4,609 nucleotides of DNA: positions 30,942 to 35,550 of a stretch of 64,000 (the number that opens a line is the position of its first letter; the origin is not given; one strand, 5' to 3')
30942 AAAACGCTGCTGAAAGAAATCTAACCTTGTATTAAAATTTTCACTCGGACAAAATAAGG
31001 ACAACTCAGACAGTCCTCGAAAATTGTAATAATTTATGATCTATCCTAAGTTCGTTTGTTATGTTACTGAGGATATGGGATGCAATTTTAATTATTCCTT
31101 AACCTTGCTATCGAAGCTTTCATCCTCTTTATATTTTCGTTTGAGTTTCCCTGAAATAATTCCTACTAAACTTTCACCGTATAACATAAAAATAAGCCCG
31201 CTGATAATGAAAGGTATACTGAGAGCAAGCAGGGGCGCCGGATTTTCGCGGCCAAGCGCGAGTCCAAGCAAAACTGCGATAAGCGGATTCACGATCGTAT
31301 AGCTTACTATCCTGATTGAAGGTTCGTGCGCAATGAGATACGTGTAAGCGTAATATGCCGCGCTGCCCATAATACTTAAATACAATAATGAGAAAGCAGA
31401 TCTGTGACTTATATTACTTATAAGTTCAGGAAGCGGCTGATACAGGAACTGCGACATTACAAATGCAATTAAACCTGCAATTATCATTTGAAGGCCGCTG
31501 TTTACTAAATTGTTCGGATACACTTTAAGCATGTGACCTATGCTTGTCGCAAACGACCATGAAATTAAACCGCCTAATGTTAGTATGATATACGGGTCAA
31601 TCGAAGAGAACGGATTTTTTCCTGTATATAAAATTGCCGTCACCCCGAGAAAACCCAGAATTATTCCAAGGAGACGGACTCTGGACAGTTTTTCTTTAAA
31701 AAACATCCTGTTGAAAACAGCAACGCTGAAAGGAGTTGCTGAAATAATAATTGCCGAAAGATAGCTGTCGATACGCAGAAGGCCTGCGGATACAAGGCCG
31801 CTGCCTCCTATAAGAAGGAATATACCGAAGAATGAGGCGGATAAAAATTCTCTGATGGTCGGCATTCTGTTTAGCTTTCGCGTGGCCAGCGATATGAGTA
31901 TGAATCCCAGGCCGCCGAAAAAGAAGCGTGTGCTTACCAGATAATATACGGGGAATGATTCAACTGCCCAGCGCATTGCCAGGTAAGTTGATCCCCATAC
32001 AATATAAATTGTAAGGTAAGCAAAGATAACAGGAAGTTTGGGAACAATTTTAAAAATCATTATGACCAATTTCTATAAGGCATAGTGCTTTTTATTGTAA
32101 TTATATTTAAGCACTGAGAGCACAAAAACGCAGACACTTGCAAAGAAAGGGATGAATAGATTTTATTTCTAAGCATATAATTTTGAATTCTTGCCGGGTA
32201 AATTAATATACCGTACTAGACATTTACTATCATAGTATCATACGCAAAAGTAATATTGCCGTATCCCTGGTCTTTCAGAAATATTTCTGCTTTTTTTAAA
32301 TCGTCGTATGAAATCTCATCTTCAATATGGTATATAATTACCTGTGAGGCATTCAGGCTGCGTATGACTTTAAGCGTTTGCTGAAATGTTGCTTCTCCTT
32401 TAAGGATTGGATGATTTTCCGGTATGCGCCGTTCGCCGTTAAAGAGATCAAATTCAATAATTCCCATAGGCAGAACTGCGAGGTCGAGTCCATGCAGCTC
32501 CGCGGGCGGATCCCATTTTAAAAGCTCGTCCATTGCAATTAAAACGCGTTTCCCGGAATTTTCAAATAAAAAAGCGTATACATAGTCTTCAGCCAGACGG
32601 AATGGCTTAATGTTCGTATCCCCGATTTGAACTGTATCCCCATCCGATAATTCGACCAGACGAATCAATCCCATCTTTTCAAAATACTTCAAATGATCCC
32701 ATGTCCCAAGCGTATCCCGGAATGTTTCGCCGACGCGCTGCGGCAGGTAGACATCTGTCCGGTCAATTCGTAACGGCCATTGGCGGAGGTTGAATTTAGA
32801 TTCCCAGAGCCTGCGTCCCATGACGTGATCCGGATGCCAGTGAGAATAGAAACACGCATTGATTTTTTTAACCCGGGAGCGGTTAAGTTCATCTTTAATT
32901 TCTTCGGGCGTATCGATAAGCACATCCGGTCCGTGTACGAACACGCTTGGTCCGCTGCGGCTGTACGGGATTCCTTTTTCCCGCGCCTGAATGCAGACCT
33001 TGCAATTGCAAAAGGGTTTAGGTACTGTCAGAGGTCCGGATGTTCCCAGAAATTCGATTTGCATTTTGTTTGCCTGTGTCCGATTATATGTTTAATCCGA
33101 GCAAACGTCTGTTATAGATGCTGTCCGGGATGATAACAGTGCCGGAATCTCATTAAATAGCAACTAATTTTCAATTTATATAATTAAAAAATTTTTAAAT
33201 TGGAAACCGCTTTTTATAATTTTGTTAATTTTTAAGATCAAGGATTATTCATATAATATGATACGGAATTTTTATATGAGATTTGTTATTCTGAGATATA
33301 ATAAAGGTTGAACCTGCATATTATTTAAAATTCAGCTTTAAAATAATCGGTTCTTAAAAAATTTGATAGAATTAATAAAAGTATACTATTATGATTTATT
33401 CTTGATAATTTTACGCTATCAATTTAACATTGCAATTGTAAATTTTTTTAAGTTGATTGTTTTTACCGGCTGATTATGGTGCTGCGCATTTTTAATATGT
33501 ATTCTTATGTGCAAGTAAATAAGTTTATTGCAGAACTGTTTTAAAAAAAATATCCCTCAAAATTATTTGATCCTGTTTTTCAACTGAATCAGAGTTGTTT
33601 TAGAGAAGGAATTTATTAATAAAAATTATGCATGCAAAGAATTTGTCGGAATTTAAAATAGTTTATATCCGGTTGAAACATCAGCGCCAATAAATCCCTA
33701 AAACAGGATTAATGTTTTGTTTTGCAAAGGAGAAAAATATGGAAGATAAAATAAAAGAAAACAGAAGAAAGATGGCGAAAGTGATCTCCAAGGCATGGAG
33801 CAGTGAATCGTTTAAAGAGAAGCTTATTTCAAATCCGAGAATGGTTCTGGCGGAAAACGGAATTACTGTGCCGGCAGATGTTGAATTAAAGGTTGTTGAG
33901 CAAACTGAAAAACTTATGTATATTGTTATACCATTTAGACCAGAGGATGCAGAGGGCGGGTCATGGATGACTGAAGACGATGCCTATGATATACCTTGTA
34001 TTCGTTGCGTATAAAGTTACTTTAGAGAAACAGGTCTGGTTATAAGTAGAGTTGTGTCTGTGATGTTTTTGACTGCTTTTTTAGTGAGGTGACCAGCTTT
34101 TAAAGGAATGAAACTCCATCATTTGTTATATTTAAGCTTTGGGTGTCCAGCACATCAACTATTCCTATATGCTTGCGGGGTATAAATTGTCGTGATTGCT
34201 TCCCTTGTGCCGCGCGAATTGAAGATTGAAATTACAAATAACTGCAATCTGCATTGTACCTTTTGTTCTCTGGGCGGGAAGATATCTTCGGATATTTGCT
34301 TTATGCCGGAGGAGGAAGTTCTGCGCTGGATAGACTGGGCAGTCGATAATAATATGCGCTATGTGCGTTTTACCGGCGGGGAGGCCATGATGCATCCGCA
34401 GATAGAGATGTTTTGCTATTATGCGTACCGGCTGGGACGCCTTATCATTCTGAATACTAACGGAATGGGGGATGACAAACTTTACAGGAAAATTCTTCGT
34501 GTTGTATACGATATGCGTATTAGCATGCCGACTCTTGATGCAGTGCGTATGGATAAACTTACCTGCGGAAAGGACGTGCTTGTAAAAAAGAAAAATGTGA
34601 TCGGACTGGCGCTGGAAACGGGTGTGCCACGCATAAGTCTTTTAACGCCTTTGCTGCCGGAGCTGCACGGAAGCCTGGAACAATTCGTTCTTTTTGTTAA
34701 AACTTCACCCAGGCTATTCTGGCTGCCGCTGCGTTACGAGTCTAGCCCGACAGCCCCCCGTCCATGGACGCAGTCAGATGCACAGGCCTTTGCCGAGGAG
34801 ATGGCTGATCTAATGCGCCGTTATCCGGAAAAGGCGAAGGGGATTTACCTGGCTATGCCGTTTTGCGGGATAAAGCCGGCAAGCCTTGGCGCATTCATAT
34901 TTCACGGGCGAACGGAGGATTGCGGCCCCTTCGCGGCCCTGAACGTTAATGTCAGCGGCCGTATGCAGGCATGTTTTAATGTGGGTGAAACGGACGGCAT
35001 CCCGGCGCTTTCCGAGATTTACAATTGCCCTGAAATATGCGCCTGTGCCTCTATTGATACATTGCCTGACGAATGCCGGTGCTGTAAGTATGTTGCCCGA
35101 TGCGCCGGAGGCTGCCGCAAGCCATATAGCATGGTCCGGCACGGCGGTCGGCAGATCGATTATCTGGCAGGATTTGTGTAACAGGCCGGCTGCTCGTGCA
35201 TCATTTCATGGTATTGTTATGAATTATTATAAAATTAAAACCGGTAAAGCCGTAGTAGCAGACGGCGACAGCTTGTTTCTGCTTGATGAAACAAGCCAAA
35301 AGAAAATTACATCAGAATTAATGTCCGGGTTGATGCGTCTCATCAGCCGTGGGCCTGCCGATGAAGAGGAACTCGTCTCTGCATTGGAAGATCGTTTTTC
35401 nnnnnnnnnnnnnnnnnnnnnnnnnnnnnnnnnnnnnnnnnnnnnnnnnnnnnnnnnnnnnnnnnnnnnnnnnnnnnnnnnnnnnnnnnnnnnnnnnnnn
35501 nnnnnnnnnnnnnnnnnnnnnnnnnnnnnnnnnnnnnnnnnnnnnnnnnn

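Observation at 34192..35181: rSAM/SPASM maturase without N-terminal RRE, placed between precursor and cyclodehydratase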

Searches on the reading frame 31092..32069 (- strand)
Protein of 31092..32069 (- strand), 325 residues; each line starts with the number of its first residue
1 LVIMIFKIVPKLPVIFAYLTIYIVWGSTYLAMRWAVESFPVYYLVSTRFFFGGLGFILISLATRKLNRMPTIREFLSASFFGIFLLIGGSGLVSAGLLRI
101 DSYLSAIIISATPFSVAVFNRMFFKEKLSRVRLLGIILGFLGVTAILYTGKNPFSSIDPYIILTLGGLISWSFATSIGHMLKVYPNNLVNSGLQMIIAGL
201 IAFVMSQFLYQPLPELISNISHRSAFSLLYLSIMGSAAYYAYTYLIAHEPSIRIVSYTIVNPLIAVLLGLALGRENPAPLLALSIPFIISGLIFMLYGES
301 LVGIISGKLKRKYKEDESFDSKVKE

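Call 5: search_protein_families(library=pfam, proteins=[window:31092-32069:-], max_evalue=0.01)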
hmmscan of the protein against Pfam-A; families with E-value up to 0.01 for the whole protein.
window:31092-32069:- (325 aa): 1 family
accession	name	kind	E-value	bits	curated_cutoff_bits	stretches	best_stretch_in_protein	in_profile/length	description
PF00892.27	EamA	-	4.4e-27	95.5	28.2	2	15-147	4-134/135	EamA-like transporter family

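Call 6: search_protein_families(library=ncbifam, proteins=[window:31092-32069:-], max_evalue=0.01)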
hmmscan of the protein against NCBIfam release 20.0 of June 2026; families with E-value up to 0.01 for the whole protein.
window:31092-32069:- (325 aa): 2 families
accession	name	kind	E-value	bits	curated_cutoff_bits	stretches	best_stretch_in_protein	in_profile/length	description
NF008432.0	PRK11272.1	equivalog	5.1e-42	144.1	270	1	11-299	8-289/294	drug/metabolite exporter YedA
TIGR00950.1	2A78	equivalog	1.7e-17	63.7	230.2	1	25-293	1-264/264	carboxylate/amino acid/amine transporter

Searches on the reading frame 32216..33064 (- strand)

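Call 5: search_protein_families(library=pfam, proteins=[window:32216-33064:-], max_evalue=0.01)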
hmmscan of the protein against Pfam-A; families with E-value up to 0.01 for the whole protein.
window:32216-33064:- (282 aa): 2 families
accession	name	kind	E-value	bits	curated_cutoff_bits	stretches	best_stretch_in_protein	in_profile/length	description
PF12706.13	Lactamase_B_2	-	6.3e-11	42.7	27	1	48-247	3-200/200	Beta-lactamase superfamily domain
PF00753.33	Lactamase_B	-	0.0028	18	22.7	1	60-96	36-72/196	Metallo-beta-lactamase superfamily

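Call 6: search_protein_families(library=ncbifam, proteins=[window:32216-33064:-], max_evalue=0.01)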
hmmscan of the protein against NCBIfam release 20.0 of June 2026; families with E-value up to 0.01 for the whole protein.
window:32216-33064:- (282 aa): 5 families
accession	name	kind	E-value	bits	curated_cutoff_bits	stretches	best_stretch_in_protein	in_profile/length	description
NF038231.1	MBL_Geo_Pelo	equivalog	1e-12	48.2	360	1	3-83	2-81/250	GPMC system MBL fold metallohydrolase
NF002553.0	PRK02113.1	equivalog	2.5e-10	40.2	386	1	1-254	1-230/252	MBL fold metallo-hydrolase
TIGR03307.1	PhnP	equivalog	6.9e-09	35.4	272.25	1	1-252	1-226/249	phosphonate metabolism protein PhnP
TIGR02651.1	RNase_Z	equivalog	9.8e-07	28.1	292.95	1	41-122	21-103/302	ribonuclease Z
NF000801.0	PRK00055.1-3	equivalog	3.2e-05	23.2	252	1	43-126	27-109/307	ribonuclease Z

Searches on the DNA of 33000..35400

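Call 48: search_rna_families(source=window, start=33000, end=35400, threshold=evalue, max_evalue=1)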
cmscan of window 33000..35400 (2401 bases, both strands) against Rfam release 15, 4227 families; matches with E-value up to 1: 0.
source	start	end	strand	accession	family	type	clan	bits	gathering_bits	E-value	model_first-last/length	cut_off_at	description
